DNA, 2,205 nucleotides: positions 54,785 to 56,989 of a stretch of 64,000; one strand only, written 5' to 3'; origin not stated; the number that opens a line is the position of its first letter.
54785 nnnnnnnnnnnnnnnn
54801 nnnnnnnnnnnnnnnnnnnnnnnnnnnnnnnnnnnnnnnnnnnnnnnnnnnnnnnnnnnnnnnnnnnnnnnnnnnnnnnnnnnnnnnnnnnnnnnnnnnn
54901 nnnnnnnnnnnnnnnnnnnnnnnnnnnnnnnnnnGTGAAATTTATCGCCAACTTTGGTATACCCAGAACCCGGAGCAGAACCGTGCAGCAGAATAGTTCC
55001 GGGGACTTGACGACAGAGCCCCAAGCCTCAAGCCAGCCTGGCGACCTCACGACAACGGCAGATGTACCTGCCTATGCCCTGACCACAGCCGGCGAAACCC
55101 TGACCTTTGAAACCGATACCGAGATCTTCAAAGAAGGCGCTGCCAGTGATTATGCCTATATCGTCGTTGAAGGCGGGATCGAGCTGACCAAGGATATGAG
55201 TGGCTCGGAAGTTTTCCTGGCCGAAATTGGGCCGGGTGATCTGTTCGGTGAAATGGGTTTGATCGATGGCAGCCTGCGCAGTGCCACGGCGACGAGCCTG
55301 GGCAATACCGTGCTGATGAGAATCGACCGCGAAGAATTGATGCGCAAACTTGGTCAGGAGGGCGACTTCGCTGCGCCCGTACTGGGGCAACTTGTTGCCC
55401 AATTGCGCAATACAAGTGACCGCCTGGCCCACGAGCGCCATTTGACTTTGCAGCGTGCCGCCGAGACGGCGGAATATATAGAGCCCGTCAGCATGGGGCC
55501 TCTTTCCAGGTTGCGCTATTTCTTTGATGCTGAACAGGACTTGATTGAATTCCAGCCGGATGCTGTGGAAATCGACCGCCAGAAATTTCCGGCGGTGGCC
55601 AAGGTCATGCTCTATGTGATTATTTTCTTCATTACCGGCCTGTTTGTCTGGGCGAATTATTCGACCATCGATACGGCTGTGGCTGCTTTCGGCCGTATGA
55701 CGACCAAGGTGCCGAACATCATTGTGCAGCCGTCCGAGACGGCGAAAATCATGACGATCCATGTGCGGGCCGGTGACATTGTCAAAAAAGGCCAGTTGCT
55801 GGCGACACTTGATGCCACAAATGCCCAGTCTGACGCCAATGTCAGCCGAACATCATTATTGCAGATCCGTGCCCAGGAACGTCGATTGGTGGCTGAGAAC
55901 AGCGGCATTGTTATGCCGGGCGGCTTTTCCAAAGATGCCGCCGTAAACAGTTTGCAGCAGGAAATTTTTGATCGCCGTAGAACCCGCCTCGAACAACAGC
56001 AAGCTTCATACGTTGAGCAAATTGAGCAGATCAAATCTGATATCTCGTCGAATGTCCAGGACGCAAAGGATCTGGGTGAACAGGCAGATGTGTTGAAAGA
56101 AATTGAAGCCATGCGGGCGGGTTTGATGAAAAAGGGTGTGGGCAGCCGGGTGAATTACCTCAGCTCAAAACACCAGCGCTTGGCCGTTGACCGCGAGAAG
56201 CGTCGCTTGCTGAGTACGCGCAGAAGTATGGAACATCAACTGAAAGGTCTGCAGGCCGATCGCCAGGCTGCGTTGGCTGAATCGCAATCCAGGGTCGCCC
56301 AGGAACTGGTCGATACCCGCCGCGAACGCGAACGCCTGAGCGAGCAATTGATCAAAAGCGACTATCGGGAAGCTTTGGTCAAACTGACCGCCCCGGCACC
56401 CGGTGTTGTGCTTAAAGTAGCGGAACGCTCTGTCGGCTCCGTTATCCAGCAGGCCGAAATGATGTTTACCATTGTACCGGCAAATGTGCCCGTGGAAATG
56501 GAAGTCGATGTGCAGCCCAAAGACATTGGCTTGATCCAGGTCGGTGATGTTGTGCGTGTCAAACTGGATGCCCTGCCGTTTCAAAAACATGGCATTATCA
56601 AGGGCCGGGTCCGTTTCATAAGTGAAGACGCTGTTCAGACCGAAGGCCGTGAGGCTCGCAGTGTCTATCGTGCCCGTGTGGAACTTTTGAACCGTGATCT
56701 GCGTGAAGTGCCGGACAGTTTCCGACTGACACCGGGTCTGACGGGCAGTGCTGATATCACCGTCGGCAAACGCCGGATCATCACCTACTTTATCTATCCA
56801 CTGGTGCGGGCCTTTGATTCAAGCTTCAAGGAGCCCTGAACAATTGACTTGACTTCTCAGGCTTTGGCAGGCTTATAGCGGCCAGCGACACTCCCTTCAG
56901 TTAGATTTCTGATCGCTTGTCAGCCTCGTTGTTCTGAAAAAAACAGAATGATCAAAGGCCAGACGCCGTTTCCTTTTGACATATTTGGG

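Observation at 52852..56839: Type I secretion pair in which the HlyD membrane-fusion protein carries an N-terminal cyclic-nucleotide-binding domain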

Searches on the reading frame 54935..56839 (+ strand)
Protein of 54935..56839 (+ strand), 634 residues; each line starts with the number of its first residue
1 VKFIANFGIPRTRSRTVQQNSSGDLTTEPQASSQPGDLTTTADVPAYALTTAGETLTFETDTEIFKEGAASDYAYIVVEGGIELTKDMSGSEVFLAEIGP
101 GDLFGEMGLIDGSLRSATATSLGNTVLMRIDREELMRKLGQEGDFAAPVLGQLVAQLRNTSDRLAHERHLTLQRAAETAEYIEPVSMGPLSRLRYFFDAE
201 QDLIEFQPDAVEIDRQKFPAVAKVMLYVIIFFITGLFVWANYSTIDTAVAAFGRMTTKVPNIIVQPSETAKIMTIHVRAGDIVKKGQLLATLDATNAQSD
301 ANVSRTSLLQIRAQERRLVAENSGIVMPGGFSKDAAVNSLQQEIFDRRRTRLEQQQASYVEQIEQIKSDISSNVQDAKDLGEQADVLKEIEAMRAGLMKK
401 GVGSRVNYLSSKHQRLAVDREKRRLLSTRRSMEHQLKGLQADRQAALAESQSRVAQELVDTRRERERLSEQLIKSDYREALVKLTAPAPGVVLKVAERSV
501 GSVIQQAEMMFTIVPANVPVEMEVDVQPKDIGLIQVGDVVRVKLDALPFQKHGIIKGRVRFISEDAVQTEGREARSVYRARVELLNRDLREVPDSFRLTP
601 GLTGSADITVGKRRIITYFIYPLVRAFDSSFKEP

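Call 3: search_protein_families(library=pfam, proteins=[window:54935-56839:+], max_evalue=0.01)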
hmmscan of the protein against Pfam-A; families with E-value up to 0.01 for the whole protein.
window:54935-56839:+ (634 aa): 5 families
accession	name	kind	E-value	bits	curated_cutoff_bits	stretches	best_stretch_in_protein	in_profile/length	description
PF00027.35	cNMP_binding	-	7.7e-20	71.1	27.5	1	57-139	3-86/89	Cyclic nucleotide-binding domain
PF13437.12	HlyD_3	-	2.6e-15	57.5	22.2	1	484-588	2-97/106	HlyD family secretion protein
PF16576.10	HlyD_D23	-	4.6e-11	42.8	30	1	467-592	94-209/214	Barrel-sandwich domain of CusB or HlyD membrane-fusion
PF13533.13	Biotin_lipoyl_2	-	5e-07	29.8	29.8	1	264-293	3-32/32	Biotin-lipoyl like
PF00364.28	Biotin_lipoyl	-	0.0079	16.4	22.1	0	260-294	6-38/73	Biotin-requiring enzyme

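Call 4: search_protein_families(library=ncbifam, proteins=[window:54935-56839:+], max_evalue=0.01)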
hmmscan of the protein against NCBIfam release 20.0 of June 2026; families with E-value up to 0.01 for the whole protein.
window:54935-56839:+ (634 aa): 13 families
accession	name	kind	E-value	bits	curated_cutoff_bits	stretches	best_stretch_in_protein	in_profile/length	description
TIGR01843.1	type_I_hlyD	subfamily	5.9e-91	305.5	208.65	1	221-633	3-421/422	HlyD family type I secretion periplasmic adaptor subunit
TIGR01730.1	RND_mfp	subfamily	3.9e-13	49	94.9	2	264-315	29-80/322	efflux RND transporter periplasmic adaptor subunit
TIGR03896.1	cyc_nuc_ocin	subfamily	2.9e-11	43.3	161.05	1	49-155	157-264/317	bacteriocin-type transport-associated protein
TIGR03794.1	NHLM_micro_HlyD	equivalog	7.7e-11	41.5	156.2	1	224-571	21-345/421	NHLP bacteriocin system secretion protein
TIGR00998.1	8a0101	subfamily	9.8e-10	37.9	390.8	1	216-559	2-278/334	EmrA/EmrK family multidrug efflux transporter periplasmic adaptor subunit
TIGR01000.1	bacteriocin_acc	subfamily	1e-09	37.8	258.85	2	407-620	247-447/457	bacteriocin secretion accessory protein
TIGR02971.1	heterocyst_DevB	subfamily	2.2e-09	37.1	129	1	249-560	1-280/327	ABC exporter membrane fusion protein, DevB family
NF008732.0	PRK11753.1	equivalog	2.1e-08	33.9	266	1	56-166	26-138/214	cAMP-activated global transcriptional regulator CRP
NF002939.0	PRK03598.1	equivalog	3.6e-08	33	393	2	456-582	179-306/332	secretion protein HlyD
NF050806.1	TransRegFixKCaul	equivalog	2e-06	27.2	300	1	43-163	14-131/215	transcriptional regulator FixK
TIGR00999.1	8a0102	subfamily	2.1e-05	23.8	319.3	1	463-575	72-179/271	CzcB/NccB family metal efflux transporter periplasmic adaptor subunit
NF006901.0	PRK09392.1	equivalog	4.9e-05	22.8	211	1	57-160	34-137/236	transcriptional activator FtrB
NF008606.0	PRK11578.1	equivalog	0.00018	20.8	342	1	268-372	68-169/371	macrolide transporter subunit MacA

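Call 6: find_homologous_proteins(query=window:54935-56839:+)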
Query window:54935-56839:+ (634 aa): 56 proteins with E <= 0.001 among 8000 candidates.
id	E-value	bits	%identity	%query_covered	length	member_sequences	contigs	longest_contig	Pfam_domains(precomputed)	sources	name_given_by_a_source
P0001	0.0e+0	1244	94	97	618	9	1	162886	PF25994.1,PF26002.1,PF25917.1,PF00027.36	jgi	jgi:hemolysin D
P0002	4.5e-272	922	72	96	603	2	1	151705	PF25994.1,PF25973.1,PF26002.1,PF00027.36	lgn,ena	-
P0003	9.6e-252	855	66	96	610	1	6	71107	PF25994.1,PF26002.1,PF00027.36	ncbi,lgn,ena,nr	ncbi:MAG: HlyD family type I secretion periplasmic adaptor subunit [Rhodospirillales bacterium]|nr:H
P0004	3.3e-250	850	66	96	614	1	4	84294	PF25994.1,PF26002.1,PF00027.36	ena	-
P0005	4.6e-245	833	66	93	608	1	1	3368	PF25994.1,PF25973.1,PF26002.1,PF00027.36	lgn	-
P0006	1.2e-244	831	66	92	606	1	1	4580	PF25994.1,PF25973.1,PF26002.1,PF00027.36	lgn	-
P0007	1.0e-243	828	66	92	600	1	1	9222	PF25994.1,PF25973.1,PF26002.1,PF00027.36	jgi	-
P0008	2.2e-243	827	65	96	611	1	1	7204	PF25994.1,PF26002.1,PF00027.36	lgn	-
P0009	1.9e-242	824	65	93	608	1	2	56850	PF25994.1,PF25984.1,PF26002.1,PF00027.36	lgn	-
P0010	1.9e-239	814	65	93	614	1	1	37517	PF25994.1,PF26002.1,PF00027.36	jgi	-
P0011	6.2e-238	809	66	91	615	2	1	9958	PF25994.1,PF26002.1,PF00027.36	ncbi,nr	ncbi:MAG: HlyD family type I secretion periplasmic adaptor subunit [Rhodospirillales bacterium]|nr:H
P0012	8.4e-237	805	63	96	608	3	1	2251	PF25994.1,PF25973.1,PF26002.1,PF00027.36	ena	-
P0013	1.0e-234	799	65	92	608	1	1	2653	PF25994.1,PF25973.1,PF25984.1,PF26002.1,PF25917.1,PF00027.36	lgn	-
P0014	2.3e-234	797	64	92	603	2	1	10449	PF25994.1,PF25973.1,PF26002.1,PF00027.36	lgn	-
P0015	2.7e-234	797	65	92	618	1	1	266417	PF25994.1,PF26002.1,PF00027.36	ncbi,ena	-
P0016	3.3e-234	797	66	90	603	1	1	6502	PF25994.1,PF25984.1,PF26002.1,PF00027.36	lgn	-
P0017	4.2e-234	796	63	94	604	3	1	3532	PF25994.1,PF26002.1,PF00027.36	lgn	-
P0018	2.7e-230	784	65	91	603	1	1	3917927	PF25994.1,PF25984.1,PF26002.1,PF00027.36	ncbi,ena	-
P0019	4.2e-229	780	63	92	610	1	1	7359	PF25994.1,PF26002.1,PF00027.36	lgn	-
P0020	1.3e-226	772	63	92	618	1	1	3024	PF25994.1,PF25973.1,PF25984.1,PF26002.1,PF25917.1,PF00027.36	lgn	-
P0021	4.1e-226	770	62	96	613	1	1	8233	PF25994.1,PF26002.1,PF00027.36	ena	-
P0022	4.2e-223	760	61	95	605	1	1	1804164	PF25994.1,PF25973.1,PF26002.1,PF00027.36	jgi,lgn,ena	-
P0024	2.2e-178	613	52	91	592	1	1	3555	PF25994.1,PF25973.1,PF25984.1,PF26002.1,PF00364.29,PF00027.36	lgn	-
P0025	1.9e-177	609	50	91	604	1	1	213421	PF25994.1,PF26002.1,PF00027.36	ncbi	-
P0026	3.9e-177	608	50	91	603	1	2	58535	PF25994.1,PF25973.1,PF26002.1,PF00027.36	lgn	-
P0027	4.2e-176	605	50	92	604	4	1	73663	PF25994.1,PF26002.1,PF00027.36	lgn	-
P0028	3.1e-175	602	50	92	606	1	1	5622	PF25994.1,PF25973.1,PF26002.1,PF00027.36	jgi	-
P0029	4.2e-174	598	49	95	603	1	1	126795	PF25994.1,PF25973.1,PF26002.1,PF00027.36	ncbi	ncbi:MAG: HlyD family type I secretion periplasmic adaptor subunit [Pseudomonadota bacterium]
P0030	2.9e-172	592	51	94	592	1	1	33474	PF25994.1,PF25973.1,PF25984.1,PF26002.1,PF00364.29,PF00027.36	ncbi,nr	ncbi:MAG: HlyD family type I secretion periplasmic adaptor subunit [Alphaproteobacteria bacterium]|n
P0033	9.7e-104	366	63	46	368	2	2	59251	PF00027.36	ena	-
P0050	2.2e-18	84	38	11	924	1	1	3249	PF00027.36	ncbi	-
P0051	1.3e-17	82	32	17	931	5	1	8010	PF00027.36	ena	-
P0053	2.8e-15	74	36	15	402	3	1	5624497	PF00027.36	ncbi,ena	-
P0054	1.2e-14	72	35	15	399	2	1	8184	PF00027.36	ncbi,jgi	-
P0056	9.6e-10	56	33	13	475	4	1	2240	PF14697.12,PF12797.13,PF12837.13,PF00037.33,PF13484.12,PF12838.13,PF25160.2,PF00027.36,PF13237.12,PF13187.12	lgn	-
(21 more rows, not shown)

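Call 7: find_encoding_contigs(protein=P0018, flank=10000, max_places=2)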
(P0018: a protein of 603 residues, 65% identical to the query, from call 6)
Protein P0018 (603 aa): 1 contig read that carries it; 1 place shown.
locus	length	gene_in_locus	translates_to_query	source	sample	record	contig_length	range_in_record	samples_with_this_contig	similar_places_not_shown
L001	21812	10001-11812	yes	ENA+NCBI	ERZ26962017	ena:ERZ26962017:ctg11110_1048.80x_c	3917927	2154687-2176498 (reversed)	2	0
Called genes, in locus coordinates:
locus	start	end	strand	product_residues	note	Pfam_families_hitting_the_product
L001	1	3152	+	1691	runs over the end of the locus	PF00497:SBP_bac_3, PF12974:Phosphonate-bd (weak), PF00989:PAS, PF08448:PAS_4, PF00512:HisKA, PF02518:HATPase_c, PF00072:Response_reg, PF01627:Hpt, +1 more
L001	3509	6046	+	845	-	-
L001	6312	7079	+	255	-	PF00072:Response_reg, PF01627:Hpt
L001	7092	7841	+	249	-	PF00072:Response_reg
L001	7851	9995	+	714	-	PF00664:ABC_membrane, PF00005:ABC_tran, PF09818:ABC_ATPase (faint), PF02463:SMC_N (weak), PF13304:AAA_21 (faint)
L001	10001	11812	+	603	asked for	PF00027:cNMP_binding, PF25984:BSH_YknX (faint), PF25994:HH_AprE, PF26002:Beta-barrel_AprE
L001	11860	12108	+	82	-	-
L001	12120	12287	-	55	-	-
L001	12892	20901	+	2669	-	-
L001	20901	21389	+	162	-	-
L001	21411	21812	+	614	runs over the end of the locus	PF07719:TPR_2 (faint), PF13432:TPR_16 (faint), PF00263:Secretin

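Call 8: find_encoding_contigs(protein=P0025, flank=10000, max_places=2)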
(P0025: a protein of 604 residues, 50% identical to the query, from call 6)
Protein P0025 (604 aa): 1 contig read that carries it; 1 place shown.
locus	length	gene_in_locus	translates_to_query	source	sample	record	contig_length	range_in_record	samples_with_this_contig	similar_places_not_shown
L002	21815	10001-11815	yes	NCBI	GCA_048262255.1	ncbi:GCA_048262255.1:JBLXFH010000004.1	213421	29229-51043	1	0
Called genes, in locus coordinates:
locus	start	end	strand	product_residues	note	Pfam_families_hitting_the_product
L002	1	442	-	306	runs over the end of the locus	PF00126:HTH_1, PF03466:LysR_substrate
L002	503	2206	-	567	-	PF07696:7TMR-DISMED2, PF07695:7TMR-DISM_7TM, PF00165:HTH_AraC (faint), PF12833:HTH_18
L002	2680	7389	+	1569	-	-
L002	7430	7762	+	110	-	-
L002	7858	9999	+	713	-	PF03412:Peptidase_C39, PF00664:ABC_membrane, PF00005:ABC_tran, PF02463:SMC_N (faint)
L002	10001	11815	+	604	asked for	PF00027:cNMP_binding, PF25994:HH_AprE, PF26002:Beta-barrel_AprE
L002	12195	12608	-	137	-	PF01814:Hemerythrin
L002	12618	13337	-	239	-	-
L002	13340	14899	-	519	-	PF00033:Cytochrome_B, PF13631:Cytochrom_B_N_2, PF14697:Fer4_21 (faint), PF00037:Fer4 (faint), PF12837:Fer4_6 (faint), PF12838:Fer4_7, PF13187:Fer4_9 (weak), PF02662:FlpD, +1 more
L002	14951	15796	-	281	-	PF02630:SCO1-SenC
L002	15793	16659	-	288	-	PF01040:UbiA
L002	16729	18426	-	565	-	PF00115:COX1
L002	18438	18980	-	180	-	-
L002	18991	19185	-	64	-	-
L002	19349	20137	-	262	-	PF00005:ABC_tran, PF09818:ABC_ATPase (faint), PF13304:AAA_21 (faint)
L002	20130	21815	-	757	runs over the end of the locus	PF02653:BPD_transp_2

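Call 9: find_encoding_contigs(protein=P0001, flank=10000, max_places=2)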
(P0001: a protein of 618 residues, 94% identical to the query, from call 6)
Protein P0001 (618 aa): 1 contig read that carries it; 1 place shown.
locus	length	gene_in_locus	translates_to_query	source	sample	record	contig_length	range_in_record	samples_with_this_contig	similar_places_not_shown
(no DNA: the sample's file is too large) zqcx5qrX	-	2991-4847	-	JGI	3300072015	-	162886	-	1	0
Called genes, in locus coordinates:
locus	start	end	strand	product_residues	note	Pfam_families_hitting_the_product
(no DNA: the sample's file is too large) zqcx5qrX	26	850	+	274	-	PF00072:Response_reg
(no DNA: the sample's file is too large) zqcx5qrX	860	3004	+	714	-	PF00664:ABC_membrane, PF00005:ABC_tran, PF02463:SMC_N (weak)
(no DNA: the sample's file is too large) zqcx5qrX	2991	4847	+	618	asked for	PF00027:cNMP_binding, PF25917:BSH_RND (faint), PF25994:HH_AprE, PF26002:Beta-barrel_AprE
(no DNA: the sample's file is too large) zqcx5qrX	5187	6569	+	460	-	PF00270:DEAD, PF04851:ResIII (faint), PF00271:Helicase_C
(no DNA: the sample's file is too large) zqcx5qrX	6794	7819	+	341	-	PF03448:MgtE_N (faint), PF14842:FliG_N, PF14841:FliG_M, PF01706:FliG_C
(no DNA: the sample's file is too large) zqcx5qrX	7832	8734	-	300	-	PF00126:HTH_1, PF03466:LysR_substrate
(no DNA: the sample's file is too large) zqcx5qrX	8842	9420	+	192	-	PF01243:PNPOx_N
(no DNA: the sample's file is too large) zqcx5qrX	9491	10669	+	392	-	PF02515:CoA_transf_3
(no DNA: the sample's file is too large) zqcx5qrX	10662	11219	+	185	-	-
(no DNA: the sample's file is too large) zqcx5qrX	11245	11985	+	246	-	PF00378:ECH_1, PF16113:ECH_2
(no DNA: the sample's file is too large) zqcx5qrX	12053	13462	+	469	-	PF01553:Acyltransferase, PF19277:GPAT_C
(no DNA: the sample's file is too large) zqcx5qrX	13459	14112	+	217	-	PF00561:Abhydrolase_1 (faint), PF12146:Hydrolase_4 (faint), PF12697:Abhydrolase_6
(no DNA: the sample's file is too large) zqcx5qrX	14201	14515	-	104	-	PF19802:DUF6285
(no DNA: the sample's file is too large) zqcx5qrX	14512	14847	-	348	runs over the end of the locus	PF01636:APH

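Call 61: search_protein_families(library=pfam, proteins=[L001:3509-6046:+, L002:2680-7389:+], max_evalue=0.1)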
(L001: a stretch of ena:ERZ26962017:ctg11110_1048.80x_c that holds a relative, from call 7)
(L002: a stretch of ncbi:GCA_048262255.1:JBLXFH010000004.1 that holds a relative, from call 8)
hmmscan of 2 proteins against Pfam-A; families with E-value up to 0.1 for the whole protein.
L001:3509-6046:+ (845 aa): 3 families
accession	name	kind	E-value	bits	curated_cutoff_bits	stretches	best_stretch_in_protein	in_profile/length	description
PF00353.25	HemolysinCabind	-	4.5e-30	103.7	23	5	633-660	8-35/36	RTX calcium-binding nonapeptide repeat (4 copies)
PF11259.13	DUF3060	-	6.8e-10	38.9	23.1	2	47-105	1-58/58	Protein of unknown function (DUF3060)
PF21735.3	RtxA_C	-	0.081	13.4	30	1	230-245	2-17/18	C-terminal repeat from RTX toxins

L002:2680-7389:+ (1569 aa): 1 family
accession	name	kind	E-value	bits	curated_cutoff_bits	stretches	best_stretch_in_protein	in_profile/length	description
PF00353.25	HemolysinCabind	-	4.1e-05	23.9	23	2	1177-1209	4-36/36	RTX calcium-binding nonapeptide repeat (4 copies)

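Call 65: search_protein_families(library=padloc, proteins=[window:54935-56839:+], max_evalue=0.01)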
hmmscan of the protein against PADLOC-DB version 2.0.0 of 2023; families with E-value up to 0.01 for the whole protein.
window:54935-56839:+ (634 aa): 2 families
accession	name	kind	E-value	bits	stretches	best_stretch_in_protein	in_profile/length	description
PDLC00731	Effector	-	5.4e-09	33.5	1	46-166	33-150/306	TIR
PDLC02371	PycTIR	-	9.9e-07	26.4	1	46-167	30-148/288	-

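Call 69: predict_structure(alignment_id=A1)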
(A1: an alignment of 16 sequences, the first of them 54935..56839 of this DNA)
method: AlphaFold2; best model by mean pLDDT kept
length: 634 residues; sequences in the alignment: 16
mean_pLDDT: 69.6   pTM: 0.35
mean pLDDT of the five models: 69.6, 69.3, 65.4, 64.8, 64.2
residues with pLDDT >= 90: 144; 70-90: 191; 50-70: 179; < 50: 120
segments of 3 or more residues with pLDDT < 50: 1-52, 179-217, 240-244, 499-507, 618-623, 630-634
pLDDT, mean of each block of 10 residues (from residue 1): 33 31 30 27 32 72 84 83 79 76 77 82 85 80 68 64 66 57 39 44 37 41 64 61 55 68 54 72 80 63 87 94 86 93 94 94 96 95 92 90 87 93 94 96 93 95 92 70 71 62 46 66 73 69 61 70 66 58 69 61 69 54 50 41
secondary structure, 60 per line:
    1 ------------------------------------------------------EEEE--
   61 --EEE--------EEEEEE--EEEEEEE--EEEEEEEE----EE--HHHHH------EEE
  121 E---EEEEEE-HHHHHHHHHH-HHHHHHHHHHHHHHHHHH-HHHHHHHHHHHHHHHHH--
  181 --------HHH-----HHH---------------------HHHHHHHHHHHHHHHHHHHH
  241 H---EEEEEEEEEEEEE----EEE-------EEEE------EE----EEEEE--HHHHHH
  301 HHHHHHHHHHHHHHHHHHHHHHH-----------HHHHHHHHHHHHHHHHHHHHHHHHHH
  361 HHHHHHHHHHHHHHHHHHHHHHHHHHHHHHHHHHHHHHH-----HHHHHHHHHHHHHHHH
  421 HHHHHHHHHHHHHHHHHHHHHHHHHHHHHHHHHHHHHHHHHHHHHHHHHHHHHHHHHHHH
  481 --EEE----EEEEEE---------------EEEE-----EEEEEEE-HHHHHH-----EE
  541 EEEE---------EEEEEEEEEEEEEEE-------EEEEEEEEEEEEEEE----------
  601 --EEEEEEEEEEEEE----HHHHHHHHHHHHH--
elements in order: E55-58 E63-65 E74-79 E82-88 E91-98 H107-111 E118-121 E125-130 H132-141 H143-160 H162-178 H221-241 E245-257 E262-264 E272-275 E288-292 H295-323 H335-399 H405-480 E483-485 E490-495 E511-514 E520-526 H528-533 E539-544 E554-568 E576-590 E603-615 H620-632
